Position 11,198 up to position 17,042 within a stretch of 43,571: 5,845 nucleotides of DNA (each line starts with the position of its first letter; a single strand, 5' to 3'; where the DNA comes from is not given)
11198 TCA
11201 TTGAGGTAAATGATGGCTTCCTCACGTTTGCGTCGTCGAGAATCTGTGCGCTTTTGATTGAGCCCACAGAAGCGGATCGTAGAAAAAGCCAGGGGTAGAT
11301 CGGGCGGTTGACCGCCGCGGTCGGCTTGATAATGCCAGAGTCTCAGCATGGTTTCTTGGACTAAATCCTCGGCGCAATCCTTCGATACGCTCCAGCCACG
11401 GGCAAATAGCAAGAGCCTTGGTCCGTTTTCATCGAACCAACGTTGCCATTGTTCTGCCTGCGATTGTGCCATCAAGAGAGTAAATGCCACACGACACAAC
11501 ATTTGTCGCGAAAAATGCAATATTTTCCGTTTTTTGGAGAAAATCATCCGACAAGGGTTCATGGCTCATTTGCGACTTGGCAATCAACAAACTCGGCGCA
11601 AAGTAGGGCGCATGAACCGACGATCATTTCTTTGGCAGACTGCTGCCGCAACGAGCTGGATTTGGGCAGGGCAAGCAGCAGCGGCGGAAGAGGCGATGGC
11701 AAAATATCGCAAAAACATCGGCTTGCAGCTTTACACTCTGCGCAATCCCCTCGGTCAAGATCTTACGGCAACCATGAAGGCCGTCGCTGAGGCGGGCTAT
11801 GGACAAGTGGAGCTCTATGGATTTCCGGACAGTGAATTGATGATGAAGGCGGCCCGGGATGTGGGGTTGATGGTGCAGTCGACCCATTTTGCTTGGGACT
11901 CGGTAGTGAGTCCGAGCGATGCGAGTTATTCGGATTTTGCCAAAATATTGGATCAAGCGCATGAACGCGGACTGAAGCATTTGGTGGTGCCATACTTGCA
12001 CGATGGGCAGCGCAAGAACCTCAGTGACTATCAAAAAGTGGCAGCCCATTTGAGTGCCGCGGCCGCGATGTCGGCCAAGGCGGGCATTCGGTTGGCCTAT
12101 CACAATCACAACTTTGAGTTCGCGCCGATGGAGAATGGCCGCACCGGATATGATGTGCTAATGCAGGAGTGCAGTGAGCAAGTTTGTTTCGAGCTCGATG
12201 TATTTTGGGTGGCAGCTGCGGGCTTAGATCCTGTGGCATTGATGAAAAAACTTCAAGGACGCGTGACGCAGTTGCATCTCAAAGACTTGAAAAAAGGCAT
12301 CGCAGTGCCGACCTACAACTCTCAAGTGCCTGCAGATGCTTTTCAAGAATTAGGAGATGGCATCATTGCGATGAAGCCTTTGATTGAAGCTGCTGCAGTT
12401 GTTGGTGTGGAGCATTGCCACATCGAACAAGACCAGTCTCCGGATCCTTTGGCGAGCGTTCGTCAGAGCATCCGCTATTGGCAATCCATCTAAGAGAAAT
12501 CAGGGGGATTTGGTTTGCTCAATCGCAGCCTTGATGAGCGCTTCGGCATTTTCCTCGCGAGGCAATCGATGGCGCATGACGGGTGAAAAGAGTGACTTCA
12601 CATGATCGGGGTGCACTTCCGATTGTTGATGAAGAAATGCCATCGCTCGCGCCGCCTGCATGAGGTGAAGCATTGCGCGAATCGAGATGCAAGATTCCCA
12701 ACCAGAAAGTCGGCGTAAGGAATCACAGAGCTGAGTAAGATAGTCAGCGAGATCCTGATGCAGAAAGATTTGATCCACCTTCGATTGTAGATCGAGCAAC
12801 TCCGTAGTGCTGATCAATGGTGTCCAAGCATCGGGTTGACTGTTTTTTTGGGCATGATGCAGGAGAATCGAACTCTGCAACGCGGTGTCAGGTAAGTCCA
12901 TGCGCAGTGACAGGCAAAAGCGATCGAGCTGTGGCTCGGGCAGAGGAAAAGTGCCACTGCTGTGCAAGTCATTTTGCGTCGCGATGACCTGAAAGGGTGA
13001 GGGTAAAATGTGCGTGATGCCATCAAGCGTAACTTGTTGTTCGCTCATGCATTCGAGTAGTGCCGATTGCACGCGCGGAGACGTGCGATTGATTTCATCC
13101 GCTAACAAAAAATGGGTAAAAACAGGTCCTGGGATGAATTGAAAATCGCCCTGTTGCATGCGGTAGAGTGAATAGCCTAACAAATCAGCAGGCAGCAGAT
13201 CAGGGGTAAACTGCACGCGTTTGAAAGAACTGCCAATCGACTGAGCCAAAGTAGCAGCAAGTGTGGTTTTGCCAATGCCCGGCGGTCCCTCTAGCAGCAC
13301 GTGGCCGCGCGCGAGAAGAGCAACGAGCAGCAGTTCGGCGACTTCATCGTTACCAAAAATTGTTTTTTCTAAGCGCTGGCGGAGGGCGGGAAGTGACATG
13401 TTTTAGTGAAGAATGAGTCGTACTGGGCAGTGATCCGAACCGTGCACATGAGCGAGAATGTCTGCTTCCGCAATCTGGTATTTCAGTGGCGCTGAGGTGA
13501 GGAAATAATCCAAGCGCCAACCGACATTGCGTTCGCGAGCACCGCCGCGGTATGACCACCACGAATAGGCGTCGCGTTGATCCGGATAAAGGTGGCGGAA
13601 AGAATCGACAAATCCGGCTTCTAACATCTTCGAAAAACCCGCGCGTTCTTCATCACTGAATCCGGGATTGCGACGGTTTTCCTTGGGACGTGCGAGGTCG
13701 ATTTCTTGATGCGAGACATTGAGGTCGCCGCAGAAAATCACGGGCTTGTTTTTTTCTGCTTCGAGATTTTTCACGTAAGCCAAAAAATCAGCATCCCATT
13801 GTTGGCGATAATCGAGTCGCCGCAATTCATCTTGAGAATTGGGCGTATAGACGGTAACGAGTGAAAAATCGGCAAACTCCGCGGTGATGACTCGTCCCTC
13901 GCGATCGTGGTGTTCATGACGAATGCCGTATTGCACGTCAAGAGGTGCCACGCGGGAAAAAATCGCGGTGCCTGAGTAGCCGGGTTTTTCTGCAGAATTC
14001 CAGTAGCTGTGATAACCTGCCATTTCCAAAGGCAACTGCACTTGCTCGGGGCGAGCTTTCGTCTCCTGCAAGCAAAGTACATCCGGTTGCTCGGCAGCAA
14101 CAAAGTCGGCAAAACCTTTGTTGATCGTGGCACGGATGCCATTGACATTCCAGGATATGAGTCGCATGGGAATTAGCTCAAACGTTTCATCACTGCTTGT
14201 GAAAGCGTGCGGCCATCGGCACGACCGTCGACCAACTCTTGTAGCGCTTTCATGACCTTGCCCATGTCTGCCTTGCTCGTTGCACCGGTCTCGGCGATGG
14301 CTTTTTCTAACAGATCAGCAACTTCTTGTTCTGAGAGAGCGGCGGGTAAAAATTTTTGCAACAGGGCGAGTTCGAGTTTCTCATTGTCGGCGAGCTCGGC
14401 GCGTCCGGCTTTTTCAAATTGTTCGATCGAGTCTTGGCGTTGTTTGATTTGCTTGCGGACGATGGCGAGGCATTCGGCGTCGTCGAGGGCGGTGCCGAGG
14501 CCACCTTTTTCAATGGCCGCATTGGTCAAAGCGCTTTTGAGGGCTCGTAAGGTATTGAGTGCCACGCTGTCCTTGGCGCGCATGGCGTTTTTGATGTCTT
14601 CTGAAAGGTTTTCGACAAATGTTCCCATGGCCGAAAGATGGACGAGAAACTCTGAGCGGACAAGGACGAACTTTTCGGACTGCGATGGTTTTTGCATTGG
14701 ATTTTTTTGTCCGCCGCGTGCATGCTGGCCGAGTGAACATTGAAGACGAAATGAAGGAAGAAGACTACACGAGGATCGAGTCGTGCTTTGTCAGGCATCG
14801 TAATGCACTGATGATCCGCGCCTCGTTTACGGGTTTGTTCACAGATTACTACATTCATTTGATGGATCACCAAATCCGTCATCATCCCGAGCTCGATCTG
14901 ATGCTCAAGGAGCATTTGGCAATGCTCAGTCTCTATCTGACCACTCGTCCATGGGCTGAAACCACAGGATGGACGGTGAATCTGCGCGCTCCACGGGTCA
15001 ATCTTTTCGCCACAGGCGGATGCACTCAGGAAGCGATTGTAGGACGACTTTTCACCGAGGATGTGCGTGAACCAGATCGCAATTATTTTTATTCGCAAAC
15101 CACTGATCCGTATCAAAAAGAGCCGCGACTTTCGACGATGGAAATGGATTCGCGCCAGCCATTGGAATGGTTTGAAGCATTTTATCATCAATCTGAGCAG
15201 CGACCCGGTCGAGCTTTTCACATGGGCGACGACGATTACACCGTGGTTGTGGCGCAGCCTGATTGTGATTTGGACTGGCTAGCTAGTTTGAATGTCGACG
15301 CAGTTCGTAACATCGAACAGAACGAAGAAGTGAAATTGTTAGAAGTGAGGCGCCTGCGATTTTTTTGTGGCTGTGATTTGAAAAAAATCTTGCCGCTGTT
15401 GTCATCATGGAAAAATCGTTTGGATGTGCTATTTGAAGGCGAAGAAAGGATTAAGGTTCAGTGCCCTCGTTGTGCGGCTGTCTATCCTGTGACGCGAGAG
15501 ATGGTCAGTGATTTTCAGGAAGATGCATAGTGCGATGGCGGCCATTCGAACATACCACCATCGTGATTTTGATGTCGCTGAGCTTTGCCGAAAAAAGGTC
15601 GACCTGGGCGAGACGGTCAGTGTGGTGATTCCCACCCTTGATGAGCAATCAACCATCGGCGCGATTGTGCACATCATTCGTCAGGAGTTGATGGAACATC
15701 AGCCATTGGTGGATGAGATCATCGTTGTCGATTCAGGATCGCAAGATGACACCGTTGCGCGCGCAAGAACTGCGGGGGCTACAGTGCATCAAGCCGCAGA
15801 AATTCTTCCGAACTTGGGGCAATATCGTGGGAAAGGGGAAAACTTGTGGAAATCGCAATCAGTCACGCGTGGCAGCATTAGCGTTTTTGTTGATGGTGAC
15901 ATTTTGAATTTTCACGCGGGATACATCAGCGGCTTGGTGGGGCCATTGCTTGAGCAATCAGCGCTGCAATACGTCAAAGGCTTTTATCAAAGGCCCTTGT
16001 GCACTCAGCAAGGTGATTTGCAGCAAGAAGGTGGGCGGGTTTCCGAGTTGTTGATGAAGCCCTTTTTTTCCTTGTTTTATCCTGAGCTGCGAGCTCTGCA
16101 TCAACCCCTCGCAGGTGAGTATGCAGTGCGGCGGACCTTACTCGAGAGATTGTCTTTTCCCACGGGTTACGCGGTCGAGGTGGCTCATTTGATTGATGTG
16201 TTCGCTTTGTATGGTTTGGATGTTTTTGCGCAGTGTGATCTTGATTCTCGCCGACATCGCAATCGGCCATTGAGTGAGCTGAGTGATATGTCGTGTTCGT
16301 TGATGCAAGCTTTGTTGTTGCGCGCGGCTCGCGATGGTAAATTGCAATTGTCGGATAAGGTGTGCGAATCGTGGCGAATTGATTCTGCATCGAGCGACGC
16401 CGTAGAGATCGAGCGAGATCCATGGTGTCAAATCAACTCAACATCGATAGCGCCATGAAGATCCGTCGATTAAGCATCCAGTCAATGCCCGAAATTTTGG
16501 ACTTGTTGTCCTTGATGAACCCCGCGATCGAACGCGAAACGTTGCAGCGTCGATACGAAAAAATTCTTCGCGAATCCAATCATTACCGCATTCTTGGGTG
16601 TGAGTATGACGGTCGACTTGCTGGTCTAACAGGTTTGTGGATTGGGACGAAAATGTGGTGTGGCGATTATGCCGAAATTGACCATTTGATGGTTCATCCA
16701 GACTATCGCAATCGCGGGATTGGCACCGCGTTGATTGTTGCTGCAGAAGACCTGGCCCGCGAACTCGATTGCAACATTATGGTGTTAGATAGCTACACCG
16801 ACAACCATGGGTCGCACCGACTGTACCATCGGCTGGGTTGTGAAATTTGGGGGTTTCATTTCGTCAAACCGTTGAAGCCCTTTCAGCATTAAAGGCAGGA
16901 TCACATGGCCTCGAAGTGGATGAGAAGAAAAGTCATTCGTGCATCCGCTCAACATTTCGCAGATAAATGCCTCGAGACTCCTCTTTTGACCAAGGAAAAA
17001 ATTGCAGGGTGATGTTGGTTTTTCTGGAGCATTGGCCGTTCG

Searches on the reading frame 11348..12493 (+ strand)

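Call 30: search_protein_families(library=pfam, proteins=[window:11348-12493:+], max_evalue=0.0001)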
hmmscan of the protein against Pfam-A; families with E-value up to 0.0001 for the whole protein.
window:11348-12493:+ (381 aa): 1 family
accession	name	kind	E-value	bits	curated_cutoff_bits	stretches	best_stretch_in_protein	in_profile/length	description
PF01261.30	AP_endonuc_2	-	2.7e-12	47.3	31.1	1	144-379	2-247/249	Xylose isomerase-like TIM barrel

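Call 32: search_protein_families(library=ncbifam, proteins=[window:11348-12493:+], max_evalue=0.00001)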
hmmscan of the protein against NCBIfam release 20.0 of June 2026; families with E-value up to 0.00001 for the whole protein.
window:11348-12493:+ (381 aa): 1 family
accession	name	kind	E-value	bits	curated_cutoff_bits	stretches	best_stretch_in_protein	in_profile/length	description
TIGR04379.1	myo_inos_iolE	equivalog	2.4e-12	47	290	1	141-325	27-223/290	myo-inosose-2 dehydratase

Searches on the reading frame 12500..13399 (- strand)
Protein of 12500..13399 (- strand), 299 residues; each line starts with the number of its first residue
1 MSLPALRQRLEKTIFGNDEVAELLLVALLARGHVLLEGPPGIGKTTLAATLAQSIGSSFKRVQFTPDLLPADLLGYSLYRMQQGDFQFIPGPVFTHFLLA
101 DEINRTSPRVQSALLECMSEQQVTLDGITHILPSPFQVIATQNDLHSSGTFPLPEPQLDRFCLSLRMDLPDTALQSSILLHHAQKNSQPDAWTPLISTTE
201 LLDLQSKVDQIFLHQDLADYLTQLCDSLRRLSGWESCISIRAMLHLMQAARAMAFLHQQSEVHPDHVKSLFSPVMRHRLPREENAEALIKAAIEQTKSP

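Call 37: search_protein_families(library=pfam, proteins=[window:12500-13399:-], max_evalue=0.0001)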
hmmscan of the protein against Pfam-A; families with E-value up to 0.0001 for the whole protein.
window:12500-13399:- (299 aa): 9 families
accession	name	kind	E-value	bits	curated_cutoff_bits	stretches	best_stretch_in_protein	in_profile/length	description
PF07726.17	AAA_3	-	1.2e-56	190.7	27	1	33-162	1-130/131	ATPase family associated with various cellular activities (AAA)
PF07728.20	AAA_5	-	1e-16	61.6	22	1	33-161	1-139/139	AAA domain (dynein-related subfamily)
PF17863.7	AAA_lid_2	-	3.3e-13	49.6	22.7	1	237-286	12-63/74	AAA lid domain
PF20030.5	bpMoxR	-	4.5e-12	45.9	27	1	7-205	7-204/205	MoxR domain in the MoxR-vWA-beta-propeller ternary systems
PF05496.18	RuvB_N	-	9.9e-09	35.6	27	1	32-123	34-113/159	Holliday junction DNA helicase RuvB P-loop domain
PF00004.35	AAA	-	3.5e-07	31.2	21.2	1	34-144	1-110/131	ATPase family associated with various cellular activities (AAA)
PF00158.32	Sigma54_activat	-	1.3e-06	28.6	20.2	1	29-146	20-146/168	Sigma-54 interaction domain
PF01078.27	Mg_chelatase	-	4.4e-06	26.7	20.3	0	13-53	4-44/207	Magnesium chelatase, subunit ChlI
PF20720.3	nSTAND3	-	7.6e-05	22.9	27.2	0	27-53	13-39/155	Novel STAND NTPase 3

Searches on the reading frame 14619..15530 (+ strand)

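Call 30: search_protein_families(library=pfam, proteins=[window:14619-15530:+], max_evalue=0.0001)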
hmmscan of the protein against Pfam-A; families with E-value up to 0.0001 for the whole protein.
window:14619-15530:+ (303 aa): 1 family
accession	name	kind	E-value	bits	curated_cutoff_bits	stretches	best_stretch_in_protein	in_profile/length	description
PF01430.24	HSP33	-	7.6e-07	29.3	21.4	1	221-290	201-271/273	Hsp33 protein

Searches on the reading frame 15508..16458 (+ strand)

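Call 30: search_protein_families(library=pfam, proteins=[window:15508-16458:+], max_evalue=0.0001)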
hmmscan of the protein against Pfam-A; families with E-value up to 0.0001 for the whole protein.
window:15508-16458:+ (316 aa): 1 family
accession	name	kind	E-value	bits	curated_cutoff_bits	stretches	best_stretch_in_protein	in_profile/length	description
PF00535.33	Glycos_transf_2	-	1.4e-08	35.3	23.3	1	38-173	1-129/168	Glycosyl transferase family 2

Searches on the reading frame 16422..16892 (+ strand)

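Call 30: search_protein_families(library=pfam, proteins=[window:16422-16892:+], max_evalue=0.0001)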
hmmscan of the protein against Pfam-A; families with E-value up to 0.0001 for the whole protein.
window:16422-16892:+ (156 aa): 7 families
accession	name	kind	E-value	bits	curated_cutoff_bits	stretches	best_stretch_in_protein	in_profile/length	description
PF00583.31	Acetyltransf_1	-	2e-22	80.1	20.7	1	24-139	3-115/116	Acetyltransferase (GNAT) family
PF13508.13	Acetyltransf_7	-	1.4e-11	45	27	1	54-139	2-81/84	Acetyltransferase (GNAT) domain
PF13673.13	Acetyltransf_10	-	3.4e-09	37.2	23.6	1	39-139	20-106/128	Acetyltransferase (GNAT) domain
PF13302.13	Acetyltransf_3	-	3.3e-06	28.3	25.4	1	35-140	31-137/138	Acetyltransferase (GNAT) domain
PF08445.16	FR47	-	4.6e-05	23.8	22.1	1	82-141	20-78/86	FR47-like protein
PF13527.13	Acetyltransf_9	-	5.4e-05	23.6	25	0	13-141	1-125/127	Acetyltransferase (GNAT) domain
PF14542.12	Acetyltransf_CG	-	6.8e-05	23.4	30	0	83-126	24-67/80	GCN5-related N-acetyl-transferase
